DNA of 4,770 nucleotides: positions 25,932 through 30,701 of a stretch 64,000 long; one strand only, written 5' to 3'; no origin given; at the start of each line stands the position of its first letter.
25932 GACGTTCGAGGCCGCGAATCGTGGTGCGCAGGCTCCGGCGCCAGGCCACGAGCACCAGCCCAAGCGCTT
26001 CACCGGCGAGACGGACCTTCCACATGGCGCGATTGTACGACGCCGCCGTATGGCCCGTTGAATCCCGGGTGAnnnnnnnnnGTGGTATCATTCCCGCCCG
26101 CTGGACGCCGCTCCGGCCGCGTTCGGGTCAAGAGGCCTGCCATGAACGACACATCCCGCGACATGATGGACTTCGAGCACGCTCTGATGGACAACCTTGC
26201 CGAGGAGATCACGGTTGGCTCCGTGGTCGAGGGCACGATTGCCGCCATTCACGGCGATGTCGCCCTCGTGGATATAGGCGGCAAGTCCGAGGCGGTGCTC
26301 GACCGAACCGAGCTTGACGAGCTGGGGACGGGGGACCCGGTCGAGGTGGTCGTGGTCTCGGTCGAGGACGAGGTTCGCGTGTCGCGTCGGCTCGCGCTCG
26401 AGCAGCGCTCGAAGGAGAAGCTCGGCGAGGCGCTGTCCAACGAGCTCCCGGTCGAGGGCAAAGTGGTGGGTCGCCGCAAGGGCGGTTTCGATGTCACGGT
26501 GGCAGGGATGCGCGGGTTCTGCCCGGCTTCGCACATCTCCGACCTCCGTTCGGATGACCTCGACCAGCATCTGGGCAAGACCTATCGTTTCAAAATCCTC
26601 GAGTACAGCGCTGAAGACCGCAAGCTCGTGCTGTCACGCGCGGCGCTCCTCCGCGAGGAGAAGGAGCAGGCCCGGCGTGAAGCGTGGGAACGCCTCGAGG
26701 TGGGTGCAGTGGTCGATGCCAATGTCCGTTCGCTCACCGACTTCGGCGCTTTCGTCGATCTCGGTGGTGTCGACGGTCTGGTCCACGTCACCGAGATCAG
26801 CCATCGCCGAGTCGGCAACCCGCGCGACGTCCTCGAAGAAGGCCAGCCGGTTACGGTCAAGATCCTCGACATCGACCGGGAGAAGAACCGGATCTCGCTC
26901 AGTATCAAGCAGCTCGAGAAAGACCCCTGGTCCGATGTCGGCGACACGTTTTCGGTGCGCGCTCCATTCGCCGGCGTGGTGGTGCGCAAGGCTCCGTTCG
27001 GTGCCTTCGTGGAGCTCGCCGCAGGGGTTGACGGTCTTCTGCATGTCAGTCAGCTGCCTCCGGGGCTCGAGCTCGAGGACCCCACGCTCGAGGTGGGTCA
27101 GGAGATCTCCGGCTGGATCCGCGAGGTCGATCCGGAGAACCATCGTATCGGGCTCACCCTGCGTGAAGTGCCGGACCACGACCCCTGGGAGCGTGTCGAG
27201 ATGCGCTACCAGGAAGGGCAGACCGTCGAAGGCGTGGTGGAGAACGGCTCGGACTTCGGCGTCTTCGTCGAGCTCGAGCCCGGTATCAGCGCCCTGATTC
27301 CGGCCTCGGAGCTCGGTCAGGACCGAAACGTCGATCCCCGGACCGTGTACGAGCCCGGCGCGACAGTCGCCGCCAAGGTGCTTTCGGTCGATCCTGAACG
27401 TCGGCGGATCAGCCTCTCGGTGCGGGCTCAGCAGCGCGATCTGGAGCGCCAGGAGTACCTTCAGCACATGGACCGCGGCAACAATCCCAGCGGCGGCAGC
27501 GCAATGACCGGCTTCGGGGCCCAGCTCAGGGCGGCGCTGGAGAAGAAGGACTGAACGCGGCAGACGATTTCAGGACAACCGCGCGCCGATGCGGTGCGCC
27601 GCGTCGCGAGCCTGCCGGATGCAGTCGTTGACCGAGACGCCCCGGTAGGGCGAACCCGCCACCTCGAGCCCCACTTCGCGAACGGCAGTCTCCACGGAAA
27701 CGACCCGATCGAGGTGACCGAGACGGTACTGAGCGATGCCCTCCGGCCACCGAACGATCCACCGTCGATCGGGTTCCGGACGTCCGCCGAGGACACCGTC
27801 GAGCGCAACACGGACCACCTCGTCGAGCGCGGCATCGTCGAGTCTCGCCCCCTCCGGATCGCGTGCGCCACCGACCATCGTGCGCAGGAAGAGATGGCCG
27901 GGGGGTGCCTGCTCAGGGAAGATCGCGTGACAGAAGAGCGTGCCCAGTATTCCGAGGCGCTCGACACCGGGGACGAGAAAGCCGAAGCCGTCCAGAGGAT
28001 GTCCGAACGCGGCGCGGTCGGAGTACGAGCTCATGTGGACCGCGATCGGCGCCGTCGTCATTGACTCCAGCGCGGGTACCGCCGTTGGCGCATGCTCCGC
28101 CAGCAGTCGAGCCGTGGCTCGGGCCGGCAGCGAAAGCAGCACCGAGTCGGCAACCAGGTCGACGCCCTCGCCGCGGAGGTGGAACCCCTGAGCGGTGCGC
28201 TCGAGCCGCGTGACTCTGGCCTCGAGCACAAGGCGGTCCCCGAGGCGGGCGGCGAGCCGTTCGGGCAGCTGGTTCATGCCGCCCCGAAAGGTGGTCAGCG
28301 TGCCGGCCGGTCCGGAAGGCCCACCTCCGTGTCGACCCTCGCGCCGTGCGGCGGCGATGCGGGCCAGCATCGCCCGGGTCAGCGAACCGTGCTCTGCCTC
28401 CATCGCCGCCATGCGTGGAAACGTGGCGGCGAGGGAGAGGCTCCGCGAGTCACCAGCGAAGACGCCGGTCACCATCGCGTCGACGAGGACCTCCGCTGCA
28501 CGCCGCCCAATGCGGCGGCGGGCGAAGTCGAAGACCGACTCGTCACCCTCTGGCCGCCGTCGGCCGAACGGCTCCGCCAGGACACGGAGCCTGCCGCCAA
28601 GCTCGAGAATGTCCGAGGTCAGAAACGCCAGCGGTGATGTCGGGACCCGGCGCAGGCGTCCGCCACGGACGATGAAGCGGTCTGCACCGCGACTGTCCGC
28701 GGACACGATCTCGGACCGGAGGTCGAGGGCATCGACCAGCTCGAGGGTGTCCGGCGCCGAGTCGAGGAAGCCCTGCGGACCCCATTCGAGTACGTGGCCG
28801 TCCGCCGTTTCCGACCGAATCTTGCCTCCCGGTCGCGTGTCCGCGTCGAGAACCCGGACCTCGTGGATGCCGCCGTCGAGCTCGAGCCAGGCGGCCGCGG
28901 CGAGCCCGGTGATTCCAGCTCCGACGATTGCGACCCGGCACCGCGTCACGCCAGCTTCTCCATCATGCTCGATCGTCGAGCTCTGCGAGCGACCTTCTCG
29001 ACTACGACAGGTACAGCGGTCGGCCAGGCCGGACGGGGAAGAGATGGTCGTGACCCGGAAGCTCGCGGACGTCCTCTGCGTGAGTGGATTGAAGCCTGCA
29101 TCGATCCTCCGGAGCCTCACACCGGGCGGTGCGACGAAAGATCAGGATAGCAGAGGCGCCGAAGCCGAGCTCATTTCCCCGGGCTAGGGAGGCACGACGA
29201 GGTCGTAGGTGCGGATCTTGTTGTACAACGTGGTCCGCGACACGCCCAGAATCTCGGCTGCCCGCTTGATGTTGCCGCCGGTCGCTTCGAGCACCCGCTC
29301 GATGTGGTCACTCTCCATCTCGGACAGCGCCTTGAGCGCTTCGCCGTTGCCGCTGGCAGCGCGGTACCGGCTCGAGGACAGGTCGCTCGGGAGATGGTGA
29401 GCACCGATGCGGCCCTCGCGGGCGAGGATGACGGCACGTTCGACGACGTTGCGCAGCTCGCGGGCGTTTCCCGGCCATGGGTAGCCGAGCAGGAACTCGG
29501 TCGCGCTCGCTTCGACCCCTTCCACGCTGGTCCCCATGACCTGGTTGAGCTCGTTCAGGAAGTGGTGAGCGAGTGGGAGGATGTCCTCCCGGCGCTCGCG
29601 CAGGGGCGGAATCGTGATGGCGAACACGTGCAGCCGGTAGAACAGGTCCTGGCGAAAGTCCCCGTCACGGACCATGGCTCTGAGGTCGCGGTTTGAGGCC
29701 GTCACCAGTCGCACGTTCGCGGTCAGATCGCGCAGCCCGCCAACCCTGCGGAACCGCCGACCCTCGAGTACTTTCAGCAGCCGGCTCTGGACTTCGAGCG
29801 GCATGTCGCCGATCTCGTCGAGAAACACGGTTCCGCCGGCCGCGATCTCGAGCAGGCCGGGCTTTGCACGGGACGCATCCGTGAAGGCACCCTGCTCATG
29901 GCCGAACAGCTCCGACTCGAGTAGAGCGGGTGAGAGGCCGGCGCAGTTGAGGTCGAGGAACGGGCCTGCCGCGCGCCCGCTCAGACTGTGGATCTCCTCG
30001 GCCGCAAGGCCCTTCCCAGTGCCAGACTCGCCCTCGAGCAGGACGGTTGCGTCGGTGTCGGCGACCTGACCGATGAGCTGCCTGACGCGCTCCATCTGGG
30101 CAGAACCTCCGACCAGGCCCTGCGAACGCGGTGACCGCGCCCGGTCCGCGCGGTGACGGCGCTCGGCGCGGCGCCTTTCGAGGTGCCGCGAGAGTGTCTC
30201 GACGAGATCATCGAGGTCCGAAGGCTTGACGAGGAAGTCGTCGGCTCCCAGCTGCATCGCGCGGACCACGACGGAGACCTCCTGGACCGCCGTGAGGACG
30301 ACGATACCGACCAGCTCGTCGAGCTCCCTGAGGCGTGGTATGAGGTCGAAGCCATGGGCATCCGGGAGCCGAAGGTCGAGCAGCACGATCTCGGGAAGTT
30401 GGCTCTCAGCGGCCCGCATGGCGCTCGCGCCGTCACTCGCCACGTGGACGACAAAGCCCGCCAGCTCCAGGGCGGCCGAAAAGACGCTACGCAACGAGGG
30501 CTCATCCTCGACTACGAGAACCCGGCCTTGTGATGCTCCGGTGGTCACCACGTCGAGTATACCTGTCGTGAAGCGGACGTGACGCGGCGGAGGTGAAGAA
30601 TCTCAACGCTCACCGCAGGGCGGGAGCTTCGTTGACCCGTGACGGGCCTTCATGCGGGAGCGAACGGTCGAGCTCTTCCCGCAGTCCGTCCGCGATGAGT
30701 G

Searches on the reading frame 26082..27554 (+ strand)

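Call 23: search_protein_families(library=pfam, proteins=[window:26082-27554:+], max_evalue=0.0001)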
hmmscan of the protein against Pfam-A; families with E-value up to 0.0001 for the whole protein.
window:26082-27554:+ (490 aa): 4 families
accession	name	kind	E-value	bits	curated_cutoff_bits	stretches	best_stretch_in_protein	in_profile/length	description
PF00575.29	S1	-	1.5e-70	234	22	4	205-276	2-74/74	S1 RNA binding domain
PF23459.1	S1_RRP5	-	1.2e-23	83.9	27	2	376-447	1-72/72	RRP5 S1 domain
PF21710.3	Spt6_S1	-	6.8e-14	52.4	27.5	1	379-451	17-90/91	Spt6, S1/OB domain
PF13509.12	S1_2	-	1.7e-07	31.6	21.8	0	300-333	9-42/61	S1 domain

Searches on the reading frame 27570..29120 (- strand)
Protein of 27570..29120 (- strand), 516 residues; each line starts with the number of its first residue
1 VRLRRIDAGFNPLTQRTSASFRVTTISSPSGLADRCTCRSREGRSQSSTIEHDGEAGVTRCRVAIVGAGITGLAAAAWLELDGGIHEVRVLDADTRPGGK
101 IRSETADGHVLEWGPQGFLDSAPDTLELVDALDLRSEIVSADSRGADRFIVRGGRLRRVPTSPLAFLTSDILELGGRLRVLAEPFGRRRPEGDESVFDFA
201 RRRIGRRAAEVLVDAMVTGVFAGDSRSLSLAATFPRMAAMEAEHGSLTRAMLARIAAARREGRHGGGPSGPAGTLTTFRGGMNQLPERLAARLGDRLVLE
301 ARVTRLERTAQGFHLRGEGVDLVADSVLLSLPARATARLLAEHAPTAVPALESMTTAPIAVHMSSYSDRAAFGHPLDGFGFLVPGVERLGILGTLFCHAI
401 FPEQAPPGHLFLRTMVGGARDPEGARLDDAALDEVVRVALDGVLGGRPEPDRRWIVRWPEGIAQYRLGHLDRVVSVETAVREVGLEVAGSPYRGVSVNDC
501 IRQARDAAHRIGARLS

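Call 23: search_protein_families(library=pfam, proteins=[window:27570-29120:-], max_evalue=0.0001)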
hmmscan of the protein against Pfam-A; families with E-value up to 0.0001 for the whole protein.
window:27570-29120:- (516 aa): 2 families
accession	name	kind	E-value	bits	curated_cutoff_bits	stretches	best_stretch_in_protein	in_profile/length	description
PF01593.30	Amino_oxidase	-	5.8e-46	158.1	19.8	1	70-511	1-442/443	Flavin containing amine oxidoreductase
PF13450.12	NAD_binding_8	-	1.3e-13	51.4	21.9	1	65-131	1-67/68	NAD(P)-binding Rossmann-like domain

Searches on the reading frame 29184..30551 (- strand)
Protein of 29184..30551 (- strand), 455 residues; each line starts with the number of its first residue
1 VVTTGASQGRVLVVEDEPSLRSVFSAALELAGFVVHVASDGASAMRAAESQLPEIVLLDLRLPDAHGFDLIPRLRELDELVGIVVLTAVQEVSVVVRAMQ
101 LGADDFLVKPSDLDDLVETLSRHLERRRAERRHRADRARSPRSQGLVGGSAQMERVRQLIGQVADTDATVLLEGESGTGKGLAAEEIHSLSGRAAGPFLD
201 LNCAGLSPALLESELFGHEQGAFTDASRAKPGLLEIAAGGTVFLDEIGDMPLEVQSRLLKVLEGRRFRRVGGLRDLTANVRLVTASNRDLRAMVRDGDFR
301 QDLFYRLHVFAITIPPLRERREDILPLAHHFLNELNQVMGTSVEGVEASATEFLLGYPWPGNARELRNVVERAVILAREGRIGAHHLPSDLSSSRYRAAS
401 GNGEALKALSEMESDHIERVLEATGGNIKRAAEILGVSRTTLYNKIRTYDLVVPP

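Call 23: search_protein_families(library=pfam, proteins=[window:29184-30551:-], max_evalue=0.0001)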
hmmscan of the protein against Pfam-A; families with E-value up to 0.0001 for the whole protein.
window:29184-30551:- (455 aa): 6 families
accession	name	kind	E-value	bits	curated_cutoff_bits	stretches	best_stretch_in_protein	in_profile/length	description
PF00158.32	Sigma54_activat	-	1.3e-63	214.1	20.2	1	146-312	1-167/168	Sigma-54 interaction domain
PF00072.30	Response_reg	-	2.6e-27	95.6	30.2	1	11-120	1-110/111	Response regulator receiver domain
PF25601.1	AAA_lid_14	-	7.5e-27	93.4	27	1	318-397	1-80/87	AAA+ ATPase lid domain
PF14532.12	Sigma54_activ_2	-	1e-15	58.6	25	1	147-317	1-138/138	Sigma-54 interaction domain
PF02954.25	HTH_8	-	1.9e-15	56.8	22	1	409-449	2-42/42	Bacterial regulatory protein, Fis family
PF07728.20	AAA_5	-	8.9e-07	29.4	22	1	170-288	2-123/139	AAA domain (dynein-related subfamily)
